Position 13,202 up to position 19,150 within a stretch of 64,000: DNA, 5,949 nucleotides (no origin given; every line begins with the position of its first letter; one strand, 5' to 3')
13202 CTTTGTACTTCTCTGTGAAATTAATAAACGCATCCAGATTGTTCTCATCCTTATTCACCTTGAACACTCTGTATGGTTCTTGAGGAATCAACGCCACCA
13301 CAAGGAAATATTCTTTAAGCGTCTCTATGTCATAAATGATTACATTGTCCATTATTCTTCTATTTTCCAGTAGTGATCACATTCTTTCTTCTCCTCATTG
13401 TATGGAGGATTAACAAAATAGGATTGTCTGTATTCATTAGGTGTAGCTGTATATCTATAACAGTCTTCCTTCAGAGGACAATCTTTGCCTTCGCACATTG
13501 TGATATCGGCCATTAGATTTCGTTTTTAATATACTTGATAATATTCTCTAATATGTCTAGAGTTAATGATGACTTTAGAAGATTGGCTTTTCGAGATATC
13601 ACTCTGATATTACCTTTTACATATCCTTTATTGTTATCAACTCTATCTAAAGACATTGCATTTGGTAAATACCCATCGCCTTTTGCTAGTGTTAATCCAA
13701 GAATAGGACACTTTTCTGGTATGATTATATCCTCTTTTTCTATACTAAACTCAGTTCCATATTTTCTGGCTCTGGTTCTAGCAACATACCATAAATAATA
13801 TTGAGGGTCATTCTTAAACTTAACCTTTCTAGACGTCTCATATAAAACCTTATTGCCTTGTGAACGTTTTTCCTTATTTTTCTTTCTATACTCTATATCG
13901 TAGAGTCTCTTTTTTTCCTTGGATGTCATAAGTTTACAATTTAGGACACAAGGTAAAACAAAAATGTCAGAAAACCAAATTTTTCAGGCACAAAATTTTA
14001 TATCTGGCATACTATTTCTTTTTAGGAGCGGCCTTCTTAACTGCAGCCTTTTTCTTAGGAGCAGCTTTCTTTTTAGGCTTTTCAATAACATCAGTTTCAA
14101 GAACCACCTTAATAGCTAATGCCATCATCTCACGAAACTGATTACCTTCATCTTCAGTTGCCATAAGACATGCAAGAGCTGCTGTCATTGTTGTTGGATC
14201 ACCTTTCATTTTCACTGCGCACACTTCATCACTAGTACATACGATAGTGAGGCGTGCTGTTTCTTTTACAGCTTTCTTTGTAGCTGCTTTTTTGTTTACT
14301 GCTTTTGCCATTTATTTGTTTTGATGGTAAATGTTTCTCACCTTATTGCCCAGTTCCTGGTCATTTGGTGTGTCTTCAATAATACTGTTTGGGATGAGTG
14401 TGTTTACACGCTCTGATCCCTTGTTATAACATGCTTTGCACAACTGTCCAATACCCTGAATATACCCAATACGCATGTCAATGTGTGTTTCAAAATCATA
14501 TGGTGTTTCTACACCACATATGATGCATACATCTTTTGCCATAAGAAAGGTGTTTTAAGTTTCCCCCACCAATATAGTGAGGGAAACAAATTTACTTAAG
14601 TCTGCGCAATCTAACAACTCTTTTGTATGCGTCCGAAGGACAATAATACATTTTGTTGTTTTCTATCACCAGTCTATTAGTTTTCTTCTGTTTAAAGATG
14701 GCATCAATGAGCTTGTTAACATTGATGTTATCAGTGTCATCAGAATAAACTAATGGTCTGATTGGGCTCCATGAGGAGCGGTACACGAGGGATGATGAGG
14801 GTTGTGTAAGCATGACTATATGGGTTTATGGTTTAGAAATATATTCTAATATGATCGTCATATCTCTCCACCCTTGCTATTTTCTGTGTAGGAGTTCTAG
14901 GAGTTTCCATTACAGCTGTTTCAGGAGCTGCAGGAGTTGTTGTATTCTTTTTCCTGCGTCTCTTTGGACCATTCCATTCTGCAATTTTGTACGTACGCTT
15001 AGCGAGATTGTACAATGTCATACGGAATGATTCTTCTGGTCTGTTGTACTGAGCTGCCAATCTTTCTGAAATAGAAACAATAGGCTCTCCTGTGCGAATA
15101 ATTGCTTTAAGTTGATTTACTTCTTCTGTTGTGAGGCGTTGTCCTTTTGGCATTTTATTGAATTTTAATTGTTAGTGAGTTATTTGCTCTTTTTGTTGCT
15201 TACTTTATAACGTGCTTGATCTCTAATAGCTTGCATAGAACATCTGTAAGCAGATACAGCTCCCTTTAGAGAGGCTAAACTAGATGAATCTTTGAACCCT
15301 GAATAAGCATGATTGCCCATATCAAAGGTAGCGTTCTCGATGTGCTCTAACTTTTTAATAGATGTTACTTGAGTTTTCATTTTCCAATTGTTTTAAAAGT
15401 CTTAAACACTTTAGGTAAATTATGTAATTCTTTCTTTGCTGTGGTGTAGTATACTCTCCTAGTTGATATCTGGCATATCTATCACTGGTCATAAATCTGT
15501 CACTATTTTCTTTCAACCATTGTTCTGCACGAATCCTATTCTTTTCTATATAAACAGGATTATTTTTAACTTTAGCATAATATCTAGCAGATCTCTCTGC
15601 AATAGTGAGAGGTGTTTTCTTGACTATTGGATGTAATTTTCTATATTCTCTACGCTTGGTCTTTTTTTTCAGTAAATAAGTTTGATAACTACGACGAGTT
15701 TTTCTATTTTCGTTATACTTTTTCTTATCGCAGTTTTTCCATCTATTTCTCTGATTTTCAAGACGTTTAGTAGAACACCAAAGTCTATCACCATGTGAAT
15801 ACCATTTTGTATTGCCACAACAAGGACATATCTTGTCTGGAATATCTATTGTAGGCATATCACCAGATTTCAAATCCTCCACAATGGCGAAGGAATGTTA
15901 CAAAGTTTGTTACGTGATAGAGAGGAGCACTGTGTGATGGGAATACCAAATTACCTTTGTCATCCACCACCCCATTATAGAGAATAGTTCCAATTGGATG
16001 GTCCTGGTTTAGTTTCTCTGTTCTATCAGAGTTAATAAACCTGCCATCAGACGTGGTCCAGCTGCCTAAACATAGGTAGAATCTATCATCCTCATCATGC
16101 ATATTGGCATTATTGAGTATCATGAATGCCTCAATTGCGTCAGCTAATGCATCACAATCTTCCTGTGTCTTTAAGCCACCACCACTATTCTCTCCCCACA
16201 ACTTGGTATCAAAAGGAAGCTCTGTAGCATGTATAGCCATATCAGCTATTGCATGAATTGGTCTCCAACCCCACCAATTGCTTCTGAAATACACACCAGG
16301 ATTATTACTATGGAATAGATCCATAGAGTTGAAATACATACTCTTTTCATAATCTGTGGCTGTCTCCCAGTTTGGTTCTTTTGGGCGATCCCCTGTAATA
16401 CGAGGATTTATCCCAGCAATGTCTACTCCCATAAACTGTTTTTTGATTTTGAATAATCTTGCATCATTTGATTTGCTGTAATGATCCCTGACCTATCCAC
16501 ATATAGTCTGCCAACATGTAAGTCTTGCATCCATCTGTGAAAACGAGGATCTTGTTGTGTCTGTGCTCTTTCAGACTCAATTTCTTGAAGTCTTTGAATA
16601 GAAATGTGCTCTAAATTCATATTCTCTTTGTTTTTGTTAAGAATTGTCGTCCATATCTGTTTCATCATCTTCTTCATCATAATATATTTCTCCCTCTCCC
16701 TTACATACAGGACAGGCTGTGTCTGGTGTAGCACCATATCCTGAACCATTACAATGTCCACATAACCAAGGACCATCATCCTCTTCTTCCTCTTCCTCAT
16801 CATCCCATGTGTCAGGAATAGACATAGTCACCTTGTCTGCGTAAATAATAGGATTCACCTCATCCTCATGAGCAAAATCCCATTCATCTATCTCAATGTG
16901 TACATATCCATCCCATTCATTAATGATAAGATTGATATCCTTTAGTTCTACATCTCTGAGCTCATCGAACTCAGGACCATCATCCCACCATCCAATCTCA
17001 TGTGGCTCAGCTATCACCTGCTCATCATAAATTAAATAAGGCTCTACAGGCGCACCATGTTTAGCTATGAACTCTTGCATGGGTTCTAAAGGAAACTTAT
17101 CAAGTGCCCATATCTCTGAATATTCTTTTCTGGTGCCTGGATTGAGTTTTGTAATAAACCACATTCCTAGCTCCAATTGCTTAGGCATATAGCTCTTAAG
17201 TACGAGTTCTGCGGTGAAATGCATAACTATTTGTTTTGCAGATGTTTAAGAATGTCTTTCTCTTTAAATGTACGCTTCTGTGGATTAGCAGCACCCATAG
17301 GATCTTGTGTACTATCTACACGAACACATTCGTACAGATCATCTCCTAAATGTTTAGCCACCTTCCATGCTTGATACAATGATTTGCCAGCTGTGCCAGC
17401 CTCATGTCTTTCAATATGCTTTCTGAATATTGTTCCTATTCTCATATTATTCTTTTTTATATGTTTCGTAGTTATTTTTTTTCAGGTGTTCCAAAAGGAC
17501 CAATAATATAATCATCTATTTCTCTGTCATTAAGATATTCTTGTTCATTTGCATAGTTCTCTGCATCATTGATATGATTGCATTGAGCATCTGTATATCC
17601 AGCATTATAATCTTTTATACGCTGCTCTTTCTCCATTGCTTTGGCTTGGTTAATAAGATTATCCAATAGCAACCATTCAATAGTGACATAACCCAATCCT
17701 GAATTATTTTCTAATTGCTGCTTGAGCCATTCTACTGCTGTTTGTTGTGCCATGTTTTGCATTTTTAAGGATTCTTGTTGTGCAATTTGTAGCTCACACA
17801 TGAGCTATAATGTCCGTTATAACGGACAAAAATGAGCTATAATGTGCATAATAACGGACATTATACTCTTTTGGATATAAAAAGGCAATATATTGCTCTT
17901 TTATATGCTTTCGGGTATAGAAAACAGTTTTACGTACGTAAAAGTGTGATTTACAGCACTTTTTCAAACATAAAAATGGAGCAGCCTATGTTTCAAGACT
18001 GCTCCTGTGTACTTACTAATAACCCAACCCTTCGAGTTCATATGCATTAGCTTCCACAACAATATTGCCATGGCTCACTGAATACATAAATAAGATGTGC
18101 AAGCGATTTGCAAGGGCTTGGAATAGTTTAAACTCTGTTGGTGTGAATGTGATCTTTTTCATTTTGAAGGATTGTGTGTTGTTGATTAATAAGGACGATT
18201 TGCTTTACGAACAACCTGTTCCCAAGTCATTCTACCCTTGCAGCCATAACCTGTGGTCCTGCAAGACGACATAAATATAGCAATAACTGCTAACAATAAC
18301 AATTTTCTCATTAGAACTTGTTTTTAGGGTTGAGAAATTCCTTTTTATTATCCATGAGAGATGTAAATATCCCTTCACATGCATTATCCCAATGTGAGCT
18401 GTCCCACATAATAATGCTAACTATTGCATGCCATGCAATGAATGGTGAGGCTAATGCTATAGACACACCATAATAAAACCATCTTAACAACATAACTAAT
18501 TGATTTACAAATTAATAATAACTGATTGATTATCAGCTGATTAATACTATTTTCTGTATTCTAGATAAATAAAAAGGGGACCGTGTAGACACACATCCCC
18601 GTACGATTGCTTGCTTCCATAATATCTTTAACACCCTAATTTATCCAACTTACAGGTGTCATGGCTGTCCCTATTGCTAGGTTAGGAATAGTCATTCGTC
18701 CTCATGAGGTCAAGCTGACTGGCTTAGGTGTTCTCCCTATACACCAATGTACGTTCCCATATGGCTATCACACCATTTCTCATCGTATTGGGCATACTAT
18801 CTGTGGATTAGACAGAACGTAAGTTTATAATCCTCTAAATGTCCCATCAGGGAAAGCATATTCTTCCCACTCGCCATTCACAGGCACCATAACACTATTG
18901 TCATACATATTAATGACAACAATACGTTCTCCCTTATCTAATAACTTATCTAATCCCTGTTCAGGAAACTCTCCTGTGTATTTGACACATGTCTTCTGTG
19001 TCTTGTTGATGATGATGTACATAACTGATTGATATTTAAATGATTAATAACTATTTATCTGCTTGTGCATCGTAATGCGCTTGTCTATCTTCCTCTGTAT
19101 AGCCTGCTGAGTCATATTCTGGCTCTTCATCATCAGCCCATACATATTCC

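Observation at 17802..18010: Palindrome cluster and 30-bp tandem duplication overlapping a gene start inside the leftward arm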

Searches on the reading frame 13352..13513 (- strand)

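Call 58: search_protein_families(library=pfam, proteins=[window:13352-13513:-], max_evalue=0.05)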
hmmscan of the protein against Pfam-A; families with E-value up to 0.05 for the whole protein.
window:13352-13513:- (53 aa): 1 family
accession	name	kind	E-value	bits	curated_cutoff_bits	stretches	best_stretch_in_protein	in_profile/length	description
PF19555.4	DUF6078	-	0.0016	19.3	27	1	5-51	16-66/145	Family of unknown function (DUF6078)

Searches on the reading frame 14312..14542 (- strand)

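Call 57: search_protein_families(library=pfam, proteins=[window:14312-14542:-], max_evalue=0.05)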
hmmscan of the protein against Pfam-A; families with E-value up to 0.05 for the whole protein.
window:14312-14542:- (76 aa): 1 family
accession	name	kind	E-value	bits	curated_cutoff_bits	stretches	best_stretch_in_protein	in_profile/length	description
PF24734.1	DUF7685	-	0.0099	16.2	27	1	6-41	2-34/43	Domain of unknown function (DUF7685)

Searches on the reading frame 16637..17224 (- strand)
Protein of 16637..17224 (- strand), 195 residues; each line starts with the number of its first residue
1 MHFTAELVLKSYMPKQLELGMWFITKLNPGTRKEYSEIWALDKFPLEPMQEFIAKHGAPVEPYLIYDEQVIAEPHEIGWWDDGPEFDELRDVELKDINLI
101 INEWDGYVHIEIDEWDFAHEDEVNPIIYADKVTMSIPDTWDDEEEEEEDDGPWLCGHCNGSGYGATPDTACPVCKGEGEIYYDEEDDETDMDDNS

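Call 10: search_protein_families(library=phrogs, proteins=[window:16637-17224:-], max_evalue=0.01)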
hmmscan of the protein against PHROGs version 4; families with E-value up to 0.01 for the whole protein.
window:16637-17224:- (195 aa): 3 families
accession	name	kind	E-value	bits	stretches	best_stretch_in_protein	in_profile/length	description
phrog_9961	-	unknown function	0.0043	18.7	1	155-181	10-39/99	-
phrog_127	-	transcription regulation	0.0046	17.6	1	138-187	137-179/253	anti-termination protein Q-like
phrog_3931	-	unknown function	0.0057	17.8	1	155-179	32-55/59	-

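Call 40: search_protein_families(library=pfam, proteins=[window:16637-17224:-], max_evalue=0.1)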
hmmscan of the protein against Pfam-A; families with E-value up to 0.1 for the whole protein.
window:16637-17224:- (195 aa): 3 families
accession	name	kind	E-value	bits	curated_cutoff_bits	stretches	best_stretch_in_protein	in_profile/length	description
PF00684.25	DnaJ_CXXCXGXG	-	0.0016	19.1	32.7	1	155-181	1-28/65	DnaJ central domain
PF08273.17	Zn_Ribbon_Prim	-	0.03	15.1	23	0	170-179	5-14/37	Zinc-binding domain of primase-helicase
PF15777.11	Anti-TRAP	-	0.061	13.8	32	0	155-180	13-42/59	Tryptophan RNA-binding attenuator protein inhibitory protein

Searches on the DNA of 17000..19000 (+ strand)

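Call 6: search_dna_similar(query=window:17400-18400:+, collection=phages, mode=distant, max_rows=30)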
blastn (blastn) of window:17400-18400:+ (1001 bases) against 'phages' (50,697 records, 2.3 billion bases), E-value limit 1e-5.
No match.

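Call 8: search_rna_families(source=window, start=17000, end=19000, threshold=evalue, max_evalue=1)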
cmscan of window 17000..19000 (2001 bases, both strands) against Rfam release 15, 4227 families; matches with E-value up to 1: 5.
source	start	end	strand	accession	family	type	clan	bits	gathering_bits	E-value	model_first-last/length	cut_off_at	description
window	17753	17853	+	RF01589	plasmodium_snoR11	Gene; snRNA; snoRNA; HACA-box;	-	26.5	80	0.25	8-110/207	no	small nucleolar RNA snoR11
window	17801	17869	+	RF03374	mir-2001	Gene; miRNA;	-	24.9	74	0.016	1-72/72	no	mir-2001 microRNA precursor family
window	17801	17869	-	RF03374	mir-2001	Gene; miRNA;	-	21.4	74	0.16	1-72/72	no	mir-2001 microRNA precursor family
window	17808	17939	-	RF01416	NrrF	Gene; antisense;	-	19.9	60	0.47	1-160/160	no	NrrF RNA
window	18282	18328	+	RF00023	tmRNA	Gene;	CL00001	12.2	47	0.028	86-140/374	no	transfer-messenger RNA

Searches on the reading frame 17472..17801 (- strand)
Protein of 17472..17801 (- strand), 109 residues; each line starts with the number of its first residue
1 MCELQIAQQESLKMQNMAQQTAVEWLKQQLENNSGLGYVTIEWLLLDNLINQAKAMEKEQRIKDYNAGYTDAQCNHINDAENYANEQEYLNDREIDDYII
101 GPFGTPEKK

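Call 10: search_protein_families(library=phrogs, proteins=[window:17472-17801:-], max_evalue=0.01)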
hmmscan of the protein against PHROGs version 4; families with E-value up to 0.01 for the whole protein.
window:17472-17801:- (109 aa): 0 families

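Call 15: find_related_loci(query=window:17472-17801:-, collection=viral_contigs, flank=3000)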
Query window:17472-17801:- (109 aa) in viral_contigs; peptide patterns used: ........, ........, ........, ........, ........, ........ (x = any residue, [..] = any of these).
16 stretches matched a pattern; 9 encode a relative of the query (tblastn E <= 1e-3); 9 distinct loci.
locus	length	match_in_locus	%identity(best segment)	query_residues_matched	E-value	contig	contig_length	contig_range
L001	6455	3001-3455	61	13-108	1e-31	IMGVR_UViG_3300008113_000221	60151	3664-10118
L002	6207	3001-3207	53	17-93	4e-24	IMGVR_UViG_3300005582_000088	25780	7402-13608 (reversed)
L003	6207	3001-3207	53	17-93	4e-24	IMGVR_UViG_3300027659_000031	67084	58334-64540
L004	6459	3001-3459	78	16-99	3e-19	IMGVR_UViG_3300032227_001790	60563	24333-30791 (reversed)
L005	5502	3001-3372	71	17-99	8e-19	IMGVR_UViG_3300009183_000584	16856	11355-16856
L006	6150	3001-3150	56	19-68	6e-13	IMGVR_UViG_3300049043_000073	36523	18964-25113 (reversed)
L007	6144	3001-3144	46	20-69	5e-9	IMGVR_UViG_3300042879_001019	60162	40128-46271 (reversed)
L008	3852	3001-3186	39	8-78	1e-7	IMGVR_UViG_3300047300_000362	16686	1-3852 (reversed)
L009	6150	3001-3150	40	20-69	4e-6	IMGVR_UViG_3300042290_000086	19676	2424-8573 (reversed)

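Call 40: search_protein_families(library=pfam, proteins=[window:17472-17753:-], max_evalue=0.1)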
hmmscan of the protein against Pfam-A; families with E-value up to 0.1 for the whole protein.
window:17472-17753:- (93 aa): 1 family
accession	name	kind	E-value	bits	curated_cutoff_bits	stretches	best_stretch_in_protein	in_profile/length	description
PF15497.11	SNAPC5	-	0.094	13.6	23.6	0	23-80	29-82/101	snRNA-activating protein complex subunit 19, SNAPc subunit 19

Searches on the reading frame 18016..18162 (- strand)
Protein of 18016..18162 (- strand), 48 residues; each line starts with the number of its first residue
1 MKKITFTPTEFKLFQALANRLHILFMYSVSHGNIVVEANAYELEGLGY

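Call 10: search_protein_families(library=phrogs, proteins=[window:18016-18162:-], max_evalue=0.01)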
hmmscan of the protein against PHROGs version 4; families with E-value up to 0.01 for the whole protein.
window:18016-18162:- (48 aa): 0 families

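Call 26: find_related_loci(query=window:18016-18162:-, collection=viral_contigs, flank=2500)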
Query window:18016-18162:- (48 aa) in viral_contigs; peptide patterns used: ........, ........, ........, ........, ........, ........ (x = any residue, [..] = any of these).
33 stretches matched a pattern; 11 encode a relative of the query (tblastn E <= 1e-3); 11 distinct loci.
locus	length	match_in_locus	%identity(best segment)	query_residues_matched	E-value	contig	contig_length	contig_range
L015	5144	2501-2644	100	1-48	9e-30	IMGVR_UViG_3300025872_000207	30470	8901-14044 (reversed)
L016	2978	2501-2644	79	1-48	1e-24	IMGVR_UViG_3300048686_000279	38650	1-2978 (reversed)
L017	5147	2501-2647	76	1-48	2e-20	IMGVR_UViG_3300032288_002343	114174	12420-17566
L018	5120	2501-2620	70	1-40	3e-18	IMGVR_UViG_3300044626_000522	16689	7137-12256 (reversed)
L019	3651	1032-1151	70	1-40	3e-18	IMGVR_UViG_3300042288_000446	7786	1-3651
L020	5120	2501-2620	70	1-40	3e-18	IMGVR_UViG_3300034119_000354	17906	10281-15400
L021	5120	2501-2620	70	1-40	4e-18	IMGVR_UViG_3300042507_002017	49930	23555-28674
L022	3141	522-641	70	1-40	5e-18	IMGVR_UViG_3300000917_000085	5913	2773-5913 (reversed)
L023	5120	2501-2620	70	1-40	1e-17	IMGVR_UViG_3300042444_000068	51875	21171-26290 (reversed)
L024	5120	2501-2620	70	1-40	1e-17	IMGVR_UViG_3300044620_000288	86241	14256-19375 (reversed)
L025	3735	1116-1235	70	1-40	1e-17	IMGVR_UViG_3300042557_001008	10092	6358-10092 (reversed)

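Call 58: search_protein_families(library=pfam, proteins=[window:18016-18162:-], max_evalue=0.05)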
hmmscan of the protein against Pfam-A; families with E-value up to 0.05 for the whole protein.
window:18016-18162:- (48 aa): 0 families
